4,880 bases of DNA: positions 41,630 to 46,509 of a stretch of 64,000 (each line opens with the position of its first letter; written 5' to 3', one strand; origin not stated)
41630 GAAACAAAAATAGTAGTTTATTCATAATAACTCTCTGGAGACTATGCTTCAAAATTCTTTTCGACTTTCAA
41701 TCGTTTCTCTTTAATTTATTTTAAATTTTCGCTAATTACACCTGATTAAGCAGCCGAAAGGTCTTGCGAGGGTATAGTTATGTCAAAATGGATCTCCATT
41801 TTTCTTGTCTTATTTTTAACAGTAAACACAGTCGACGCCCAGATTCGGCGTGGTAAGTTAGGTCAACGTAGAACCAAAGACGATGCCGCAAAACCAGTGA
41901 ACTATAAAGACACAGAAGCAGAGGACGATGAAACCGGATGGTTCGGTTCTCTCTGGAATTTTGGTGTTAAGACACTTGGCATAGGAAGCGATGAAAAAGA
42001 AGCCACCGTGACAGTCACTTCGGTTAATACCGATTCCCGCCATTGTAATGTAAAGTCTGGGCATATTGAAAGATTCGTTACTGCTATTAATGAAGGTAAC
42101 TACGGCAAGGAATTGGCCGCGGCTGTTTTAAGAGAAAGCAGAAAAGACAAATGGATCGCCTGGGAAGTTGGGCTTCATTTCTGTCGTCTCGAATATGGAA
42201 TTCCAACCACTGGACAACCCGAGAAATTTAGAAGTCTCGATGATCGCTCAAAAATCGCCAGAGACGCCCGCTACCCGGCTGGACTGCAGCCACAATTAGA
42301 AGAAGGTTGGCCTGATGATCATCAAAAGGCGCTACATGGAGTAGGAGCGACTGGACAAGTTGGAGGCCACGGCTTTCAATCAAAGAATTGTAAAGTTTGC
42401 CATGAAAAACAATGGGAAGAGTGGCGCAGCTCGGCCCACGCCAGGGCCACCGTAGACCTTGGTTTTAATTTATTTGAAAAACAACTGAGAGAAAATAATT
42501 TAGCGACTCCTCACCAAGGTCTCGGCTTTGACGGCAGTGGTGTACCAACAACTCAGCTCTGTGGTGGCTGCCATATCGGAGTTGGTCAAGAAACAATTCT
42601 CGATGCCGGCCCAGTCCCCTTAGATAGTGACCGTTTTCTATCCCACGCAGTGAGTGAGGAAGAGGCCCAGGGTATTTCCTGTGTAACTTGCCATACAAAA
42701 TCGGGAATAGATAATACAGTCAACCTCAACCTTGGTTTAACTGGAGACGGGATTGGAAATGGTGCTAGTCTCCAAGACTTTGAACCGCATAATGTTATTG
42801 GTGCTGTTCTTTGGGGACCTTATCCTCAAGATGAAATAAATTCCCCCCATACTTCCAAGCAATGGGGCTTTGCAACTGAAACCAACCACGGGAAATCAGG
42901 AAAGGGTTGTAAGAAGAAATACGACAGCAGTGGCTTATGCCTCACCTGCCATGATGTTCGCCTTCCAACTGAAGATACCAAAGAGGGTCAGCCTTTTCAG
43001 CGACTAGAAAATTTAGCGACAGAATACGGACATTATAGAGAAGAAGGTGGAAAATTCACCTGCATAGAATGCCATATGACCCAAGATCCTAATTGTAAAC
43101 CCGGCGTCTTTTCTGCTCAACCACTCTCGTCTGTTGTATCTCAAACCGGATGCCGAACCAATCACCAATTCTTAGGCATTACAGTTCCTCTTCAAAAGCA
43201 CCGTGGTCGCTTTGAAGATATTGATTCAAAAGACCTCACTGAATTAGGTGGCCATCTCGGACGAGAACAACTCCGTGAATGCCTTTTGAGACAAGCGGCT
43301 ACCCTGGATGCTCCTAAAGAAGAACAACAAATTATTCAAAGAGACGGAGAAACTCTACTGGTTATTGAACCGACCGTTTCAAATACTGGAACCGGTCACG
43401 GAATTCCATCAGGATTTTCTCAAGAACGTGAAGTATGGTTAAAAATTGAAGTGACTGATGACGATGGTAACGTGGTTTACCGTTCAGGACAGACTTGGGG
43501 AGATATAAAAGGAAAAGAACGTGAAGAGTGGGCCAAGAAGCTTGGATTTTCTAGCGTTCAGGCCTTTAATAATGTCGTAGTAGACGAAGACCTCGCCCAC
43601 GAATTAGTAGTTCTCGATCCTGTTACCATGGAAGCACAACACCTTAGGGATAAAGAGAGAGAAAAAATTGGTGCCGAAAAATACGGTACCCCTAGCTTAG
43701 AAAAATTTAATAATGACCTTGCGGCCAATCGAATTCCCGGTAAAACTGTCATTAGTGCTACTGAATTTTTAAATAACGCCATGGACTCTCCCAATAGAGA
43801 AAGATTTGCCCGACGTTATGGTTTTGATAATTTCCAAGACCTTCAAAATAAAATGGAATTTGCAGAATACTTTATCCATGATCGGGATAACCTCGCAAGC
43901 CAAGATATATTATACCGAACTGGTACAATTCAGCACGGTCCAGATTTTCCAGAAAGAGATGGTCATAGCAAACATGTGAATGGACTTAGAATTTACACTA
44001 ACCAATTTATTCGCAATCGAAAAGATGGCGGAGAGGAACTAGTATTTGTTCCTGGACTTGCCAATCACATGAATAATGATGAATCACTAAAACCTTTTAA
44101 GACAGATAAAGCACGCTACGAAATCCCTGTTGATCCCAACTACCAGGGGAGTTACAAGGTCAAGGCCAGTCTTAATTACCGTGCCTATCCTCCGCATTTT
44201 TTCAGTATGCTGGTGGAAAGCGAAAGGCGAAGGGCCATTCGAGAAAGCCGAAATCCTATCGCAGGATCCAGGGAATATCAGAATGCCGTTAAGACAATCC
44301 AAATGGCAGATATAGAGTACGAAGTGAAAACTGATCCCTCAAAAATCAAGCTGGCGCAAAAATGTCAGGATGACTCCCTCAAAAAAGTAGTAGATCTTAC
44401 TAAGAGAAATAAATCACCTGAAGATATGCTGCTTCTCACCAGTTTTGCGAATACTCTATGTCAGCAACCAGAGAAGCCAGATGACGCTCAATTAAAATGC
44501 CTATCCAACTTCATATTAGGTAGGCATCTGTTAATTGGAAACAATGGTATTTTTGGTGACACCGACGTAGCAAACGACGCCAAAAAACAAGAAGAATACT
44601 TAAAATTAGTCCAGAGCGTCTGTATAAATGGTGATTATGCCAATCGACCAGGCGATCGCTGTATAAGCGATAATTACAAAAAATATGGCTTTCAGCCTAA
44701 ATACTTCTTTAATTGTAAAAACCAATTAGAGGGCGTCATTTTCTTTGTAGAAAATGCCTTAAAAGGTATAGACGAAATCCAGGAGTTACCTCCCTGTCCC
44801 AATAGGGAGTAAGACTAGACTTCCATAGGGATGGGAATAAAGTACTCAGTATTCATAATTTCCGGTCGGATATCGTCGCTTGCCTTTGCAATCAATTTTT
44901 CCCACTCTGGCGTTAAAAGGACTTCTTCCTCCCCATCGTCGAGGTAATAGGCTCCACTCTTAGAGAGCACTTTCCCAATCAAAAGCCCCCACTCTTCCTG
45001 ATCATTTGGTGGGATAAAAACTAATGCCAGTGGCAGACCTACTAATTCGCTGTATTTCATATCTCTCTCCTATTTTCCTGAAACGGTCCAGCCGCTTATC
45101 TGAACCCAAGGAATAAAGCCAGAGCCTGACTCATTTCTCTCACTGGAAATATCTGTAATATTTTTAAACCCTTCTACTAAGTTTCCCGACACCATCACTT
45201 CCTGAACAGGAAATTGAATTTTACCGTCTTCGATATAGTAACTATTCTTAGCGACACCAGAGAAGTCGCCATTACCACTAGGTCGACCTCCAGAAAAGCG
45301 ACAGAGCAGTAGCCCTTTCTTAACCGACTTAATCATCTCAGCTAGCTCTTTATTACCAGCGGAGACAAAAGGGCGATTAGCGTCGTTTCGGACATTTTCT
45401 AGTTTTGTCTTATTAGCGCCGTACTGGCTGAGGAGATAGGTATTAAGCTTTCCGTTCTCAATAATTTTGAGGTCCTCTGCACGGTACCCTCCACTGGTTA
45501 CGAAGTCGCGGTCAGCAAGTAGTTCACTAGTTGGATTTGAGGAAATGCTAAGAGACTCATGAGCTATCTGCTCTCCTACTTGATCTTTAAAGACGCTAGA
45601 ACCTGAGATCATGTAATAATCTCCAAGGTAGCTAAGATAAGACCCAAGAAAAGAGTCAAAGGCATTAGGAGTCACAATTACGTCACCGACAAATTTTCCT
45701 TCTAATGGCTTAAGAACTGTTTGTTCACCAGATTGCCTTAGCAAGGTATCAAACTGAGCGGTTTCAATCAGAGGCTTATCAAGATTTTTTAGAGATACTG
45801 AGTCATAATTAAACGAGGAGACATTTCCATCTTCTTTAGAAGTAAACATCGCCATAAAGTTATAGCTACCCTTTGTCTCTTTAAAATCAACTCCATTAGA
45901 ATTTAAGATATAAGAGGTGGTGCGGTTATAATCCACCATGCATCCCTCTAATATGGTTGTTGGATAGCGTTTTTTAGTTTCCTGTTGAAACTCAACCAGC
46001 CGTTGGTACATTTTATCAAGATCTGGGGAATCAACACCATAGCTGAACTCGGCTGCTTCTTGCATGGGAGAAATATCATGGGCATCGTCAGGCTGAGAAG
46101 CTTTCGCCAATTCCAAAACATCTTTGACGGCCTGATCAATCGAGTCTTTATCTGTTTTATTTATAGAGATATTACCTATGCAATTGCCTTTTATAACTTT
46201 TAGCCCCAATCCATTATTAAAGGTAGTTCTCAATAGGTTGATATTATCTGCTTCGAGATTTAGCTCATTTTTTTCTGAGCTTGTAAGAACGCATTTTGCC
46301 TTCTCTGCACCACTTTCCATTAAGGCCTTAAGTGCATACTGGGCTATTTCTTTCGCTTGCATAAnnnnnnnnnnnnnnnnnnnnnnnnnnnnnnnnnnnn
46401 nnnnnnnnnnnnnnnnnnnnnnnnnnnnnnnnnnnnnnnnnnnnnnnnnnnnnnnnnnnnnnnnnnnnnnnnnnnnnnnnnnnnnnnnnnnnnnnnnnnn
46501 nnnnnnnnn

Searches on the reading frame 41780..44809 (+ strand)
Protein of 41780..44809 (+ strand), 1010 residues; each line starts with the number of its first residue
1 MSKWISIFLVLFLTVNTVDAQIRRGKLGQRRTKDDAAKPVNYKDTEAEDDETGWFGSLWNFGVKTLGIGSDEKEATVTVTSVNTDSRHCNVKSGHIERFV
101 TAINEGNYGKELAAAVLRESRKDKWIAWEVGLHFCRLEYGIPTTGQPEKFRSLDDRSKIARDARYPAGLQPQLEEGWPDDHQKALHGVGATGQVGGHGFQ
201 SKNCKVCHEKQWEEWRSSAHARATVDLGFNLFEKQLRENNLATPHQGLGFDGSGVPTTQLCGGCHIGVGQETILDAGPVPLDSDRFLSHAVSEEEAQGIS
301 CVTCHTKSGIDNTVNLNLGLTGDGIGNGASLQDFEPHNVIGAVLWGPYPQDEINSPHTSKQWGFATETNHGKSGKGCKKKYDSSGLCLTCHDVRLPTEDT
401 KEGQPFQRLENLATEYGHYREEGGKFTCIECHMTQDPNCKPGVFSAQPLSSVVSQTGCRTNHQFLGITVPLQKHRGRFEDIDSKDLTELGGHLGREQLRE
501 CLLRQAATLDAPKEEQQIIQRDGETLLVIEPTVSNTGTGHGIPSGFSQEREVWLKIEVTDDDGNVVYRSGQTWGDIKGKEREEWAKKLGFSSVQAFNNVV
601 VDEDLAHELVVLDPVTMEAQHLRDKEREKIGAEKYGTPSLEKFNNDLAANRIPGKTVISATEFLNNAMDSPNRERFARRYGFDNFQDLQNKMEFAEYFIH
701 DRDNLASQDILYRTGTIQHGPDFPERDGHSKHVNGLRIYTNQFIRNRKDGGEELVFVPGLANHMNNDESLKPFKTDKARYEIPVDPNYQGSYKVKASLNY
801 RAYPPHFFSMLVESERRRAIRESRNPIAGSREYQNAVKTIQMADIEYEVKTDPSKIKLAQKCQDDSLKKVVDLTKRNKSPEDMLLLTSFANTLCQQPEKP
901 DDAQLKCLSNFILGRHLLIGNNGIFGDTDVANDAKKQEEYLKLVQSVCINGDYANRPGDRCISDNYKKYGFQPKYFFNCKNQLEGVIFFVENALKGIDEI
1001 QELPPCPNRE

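Call 110: search_protein_families(library=pfam, max_evalue=0.001, proteins=[window:41780-44809:+])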
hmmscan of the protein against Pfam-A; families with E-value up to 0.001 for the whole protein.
window:41780-44809:+ (1010 aa): 2 families
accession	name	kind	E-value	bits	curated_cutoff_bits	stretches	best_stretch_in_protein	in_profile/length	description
PF13435.11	Cytochrome_C554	-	2.8e-06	28.6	20.8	1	204-306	2-84/84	Cytochrome c554 and c-prime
PF22113.1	Mtrc-MtrF_II-IV_dom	-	3.7e-05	23.8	30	1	197-309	77-167/176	Outer membrane cytochrome MtrC/MtrF-like, domains II/IV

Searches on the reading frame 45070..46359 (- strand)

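Call 110: search_protein_families(library=pfam, max_evalue=0.001, proteins=[window:45070-46359:-])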
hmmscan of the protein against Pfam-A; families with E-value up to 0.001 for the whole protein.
window:45070-46359:- (429 aa): 2 families
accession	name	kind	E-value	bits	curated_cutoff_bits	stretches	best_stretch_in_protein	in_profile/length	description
PF19289.4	PmbA_TldD_3rd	-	8.6e-45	153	22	1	226-428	5-220/220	PmbA/TldA metallopeptidase C-terminal domain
PF01523.21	PmbA_TldD_1st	-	4.3e-07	30.4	20.9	1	25-85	5-65/65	PmbA/TldA metallopeptidase domain 1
